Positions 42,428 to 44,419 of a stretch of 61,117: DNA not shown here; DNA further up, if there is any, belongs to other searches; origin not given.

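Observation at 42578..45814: Class I and class II lysyl-tRNA synthetases side by side in one apparent operon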

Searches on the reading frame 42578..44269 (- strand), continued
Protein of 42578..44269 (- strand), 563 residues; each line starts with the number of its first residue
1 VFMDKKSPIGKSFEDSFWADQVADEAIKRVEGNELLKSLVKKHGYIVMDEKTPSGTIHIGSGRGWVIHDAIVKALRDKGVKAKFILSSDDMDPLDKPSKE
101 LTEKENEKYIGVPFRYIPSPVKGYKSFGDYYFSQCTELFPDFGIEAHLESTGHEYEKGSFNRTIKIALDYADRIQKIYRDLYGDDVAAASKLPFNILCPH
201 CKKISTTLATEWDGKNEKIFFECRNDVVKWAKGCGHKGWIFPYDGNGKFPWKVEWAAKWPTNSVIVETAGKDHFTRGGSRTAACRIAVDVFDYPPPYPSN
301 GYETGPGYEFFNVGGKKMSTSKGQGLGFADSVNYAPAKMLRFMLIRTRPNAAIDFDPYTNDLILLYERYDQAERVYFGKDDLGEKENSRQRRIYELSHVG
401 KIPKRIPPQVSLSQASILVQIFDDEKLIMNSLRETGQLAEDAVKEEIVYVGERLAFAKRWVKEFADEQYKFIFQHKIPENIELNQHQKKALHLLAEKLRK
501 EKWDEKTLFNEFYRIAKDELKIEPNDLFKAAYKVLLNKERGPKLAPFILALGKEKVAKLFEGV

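Call 14: find_encoding_contigs(protein=P0007, flank=8000, max_places=3)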
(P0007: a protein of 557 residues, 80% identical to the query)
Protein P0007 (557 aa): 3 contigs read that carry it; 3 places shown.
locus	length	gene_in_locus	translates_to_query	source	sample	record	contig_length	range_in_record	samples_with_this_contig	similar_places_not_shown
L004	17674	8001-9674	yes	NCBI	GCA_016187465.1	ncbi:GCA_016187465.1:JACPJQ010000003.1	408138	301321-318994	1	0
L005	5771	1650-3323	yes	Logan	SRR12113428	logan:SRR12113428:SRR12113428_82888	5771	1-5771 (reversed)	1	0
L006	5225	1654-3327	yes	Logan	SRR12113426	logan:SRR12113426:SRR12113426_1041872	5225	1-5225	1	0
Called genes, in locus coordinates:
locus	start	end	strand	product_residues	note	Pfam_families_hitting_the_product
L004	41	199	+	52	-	-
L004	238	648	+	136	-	-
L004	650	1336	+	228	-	PF07314:Lit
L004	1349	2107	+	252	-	PF00121:TIM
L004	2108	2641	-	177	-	-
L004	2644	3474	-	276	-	-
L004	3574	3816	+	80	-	-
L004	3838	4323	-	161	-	-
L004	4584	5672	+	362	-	PF00742:Homoserine_dh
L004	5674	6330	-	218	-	-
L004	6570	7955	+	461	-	PF00696:AA_kinase, PF13840:ACT_7 (faint), PF01842:ACT (weak), PF22468:ACT_9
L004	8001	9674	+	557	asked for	PF01921:tRNA-synt_1f, PF09334:tRNA-synt_1g (faint), PF19269:Anticodon_2 (weak)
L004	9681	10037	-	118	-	-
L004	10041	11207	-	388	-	PF01969:Ni_insertion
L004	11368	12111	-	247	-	PF00731:AIRC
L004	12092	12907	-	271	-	PF02540:NAD_synthase (faint), PF06508:QueC (faint)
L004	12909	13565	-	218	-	PF03824:NicO (weak)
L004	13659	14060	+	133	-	PF08753:NikR_C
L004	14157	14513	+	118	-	PF13650:Asp_protease_2 (weak), PF13975:gag-asp_proteas, PF05618:RimB-like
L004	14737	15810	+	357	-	PF02655:ATP-grasp_3 (weak), PF02955:GSH-S_ATP, PF08443:RimK, PF02222:ATP-grasp (weak)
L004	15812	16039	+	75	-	-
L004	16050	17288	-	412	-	PF00709:Adenylsucc_synt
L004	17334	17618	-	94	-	PF03683:UPF0175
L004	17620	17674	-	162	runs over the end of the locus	PF11848:DUF3368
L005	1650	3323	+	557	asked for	PF01921:tRNA-synt_1f, PF09334:tRNA-synt_1g (faint), PF19269:Anticodon_2 (weak)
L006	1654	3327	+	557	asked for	PF01921:tRNA-synt_1f, PF09334:tRNA-synt_1g (faint), PF19269:Anticodon_2 (weak)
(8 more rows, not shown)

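Call 25: find_related_loci(query=window:42578-44263:-, collection=genome_contigs, flank=10000)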
Query window:42578-44263:- (561 aa) in genome_contigs; peptide patterns used: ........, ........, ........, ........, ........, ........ (x = any residue, [..] = any of these).
115 stretches matched a pattern; 23 encode a relative of the query (tblastn E <= 1e-3); 22 distinct loci.
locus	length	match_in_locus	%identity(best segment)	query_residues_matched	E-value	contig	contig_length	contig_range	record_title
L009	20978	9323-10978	83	9-559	0e+0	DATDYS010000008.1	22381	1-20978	MAG TPA_asm: Candidatus Nanoarchaeia archaeon isolate SMAG_U8171 k141_437258, whole genome shotgun sequence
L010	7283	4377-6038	83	9-561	0e+0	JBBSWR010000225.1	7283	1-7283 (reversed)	MAG: Nanoarchaeota archaeon isolate H43-bin135_1 H43_bin135_1_000000000225, whole genome shotgun sequence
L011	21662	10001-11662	81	9-561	0e+0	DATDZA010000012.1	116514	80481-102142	MAG TPA_asm: Candidatus Nanoarchaeia archaeon isolate SMAG_U8179 k141_679174, whole genome shotgun sequence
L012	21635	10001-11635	72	16-561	0e+0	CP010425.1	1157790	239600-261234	Archaeon GW2011_AR15 chromosome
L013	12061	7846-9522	69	4-561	0e+0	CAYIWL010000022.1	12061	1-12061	MAG TPA_asm: Candidatus Woesearchaeota archaeon isolate ERP119705_co6_841 genome assembly, contig: NODE_6770_length_1206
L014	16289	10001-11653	57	9-561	0e+0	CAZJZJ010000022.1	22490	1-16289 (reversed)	MAG TPA_asm: uncultured Methanosarcinales archaeon isolate SRP077602_co6_417 genome assembly, contig: NODE_3744_length_2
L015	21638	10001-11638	55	12-561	0e+0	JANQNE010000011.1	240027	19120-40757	MAG: Candidatus Nanoarchaeia archaeon isolate PL23a_bin.30 k99_3809467, whole genome shotgun sequence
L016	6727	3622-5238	52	12-554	0e+0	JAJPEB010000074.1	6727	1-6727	MAG: Candidatus Woesearchaeota archaeon isolate t2.113 NODE_16303_length_6727_cov_3.290767, whole genome shotgun sequenc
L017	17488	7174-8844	83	6-561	0e+0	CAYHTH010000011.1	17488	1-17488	MAG TPA_asm: uncultured Methanosarcinales archaeon isolate ERP119705_co14_301 genome assembly, contig: NODE_3424_length_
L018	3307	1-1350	52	107-559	2e-160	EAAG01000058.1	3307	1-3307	MAG TPA_asm: Candidatus Aenigmarchaeota archaeon OceanDNA-a1 DNA, ERS488773_N0045450, whole genome shotgun sequence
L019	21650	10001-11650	75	12-561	0e+0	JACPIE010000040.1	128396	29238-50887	MAG: Candidatus Woesearchaeota archaeon isolate NC_groundwater_432_Ag_B-0.1um_40_22 GD18-4_B1_scaffold_2136660, whole ge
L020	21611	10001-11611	51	15-559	9e-178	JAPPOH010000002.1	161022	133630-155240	MAG: Candidatus Woesearchaeota archaeon isolate SB9152_S1_bin_12 NODE_16_length_161022_cov_35.8661, whole genome shotgun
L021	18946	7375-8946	36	15-561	2e-96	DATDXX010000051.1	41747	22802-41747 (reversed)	MAG TPA_asm: Candidatus Paceibacterota bacterium isolate SMAG_U8150 k141_894631, whole genome shotgun sequence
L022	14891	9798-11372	36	15-561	4e-89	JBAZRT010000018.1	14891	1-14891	MAG: Parcubacteria group bacterium isolate SO_2017_GW1_154 NODE_14996_length_14891_cov_1.028989_OW334_2017, whole genome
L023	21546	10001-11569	34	15-561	8e-88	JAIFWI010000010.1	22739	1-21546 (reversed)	MAG: Candidatus Parcubacteria bacterium isolate viral-cat_42_20 PAFVLPS_2018_scaffold_9982, whole genome shotgun sequenc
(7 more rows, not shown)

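Call 27: search_solved_structures(query=window:42578-44263:-, show_alignments=1, max_evalue=0.00001)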
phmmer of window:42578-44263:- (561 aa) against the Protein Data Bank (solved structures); distinct sequences matched with E-value up to 0.00001: 2.
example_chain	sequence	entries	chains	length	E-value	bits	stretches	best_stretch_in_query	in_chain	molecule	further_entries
1irx_A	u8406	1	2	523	4.9e-63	216.6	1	16-556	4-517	lysyl-tRNA synthetase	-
2o5r_A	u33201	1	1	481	1.2e-06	30.4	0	459-554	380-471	Glutamyl-tRNA synthetase 1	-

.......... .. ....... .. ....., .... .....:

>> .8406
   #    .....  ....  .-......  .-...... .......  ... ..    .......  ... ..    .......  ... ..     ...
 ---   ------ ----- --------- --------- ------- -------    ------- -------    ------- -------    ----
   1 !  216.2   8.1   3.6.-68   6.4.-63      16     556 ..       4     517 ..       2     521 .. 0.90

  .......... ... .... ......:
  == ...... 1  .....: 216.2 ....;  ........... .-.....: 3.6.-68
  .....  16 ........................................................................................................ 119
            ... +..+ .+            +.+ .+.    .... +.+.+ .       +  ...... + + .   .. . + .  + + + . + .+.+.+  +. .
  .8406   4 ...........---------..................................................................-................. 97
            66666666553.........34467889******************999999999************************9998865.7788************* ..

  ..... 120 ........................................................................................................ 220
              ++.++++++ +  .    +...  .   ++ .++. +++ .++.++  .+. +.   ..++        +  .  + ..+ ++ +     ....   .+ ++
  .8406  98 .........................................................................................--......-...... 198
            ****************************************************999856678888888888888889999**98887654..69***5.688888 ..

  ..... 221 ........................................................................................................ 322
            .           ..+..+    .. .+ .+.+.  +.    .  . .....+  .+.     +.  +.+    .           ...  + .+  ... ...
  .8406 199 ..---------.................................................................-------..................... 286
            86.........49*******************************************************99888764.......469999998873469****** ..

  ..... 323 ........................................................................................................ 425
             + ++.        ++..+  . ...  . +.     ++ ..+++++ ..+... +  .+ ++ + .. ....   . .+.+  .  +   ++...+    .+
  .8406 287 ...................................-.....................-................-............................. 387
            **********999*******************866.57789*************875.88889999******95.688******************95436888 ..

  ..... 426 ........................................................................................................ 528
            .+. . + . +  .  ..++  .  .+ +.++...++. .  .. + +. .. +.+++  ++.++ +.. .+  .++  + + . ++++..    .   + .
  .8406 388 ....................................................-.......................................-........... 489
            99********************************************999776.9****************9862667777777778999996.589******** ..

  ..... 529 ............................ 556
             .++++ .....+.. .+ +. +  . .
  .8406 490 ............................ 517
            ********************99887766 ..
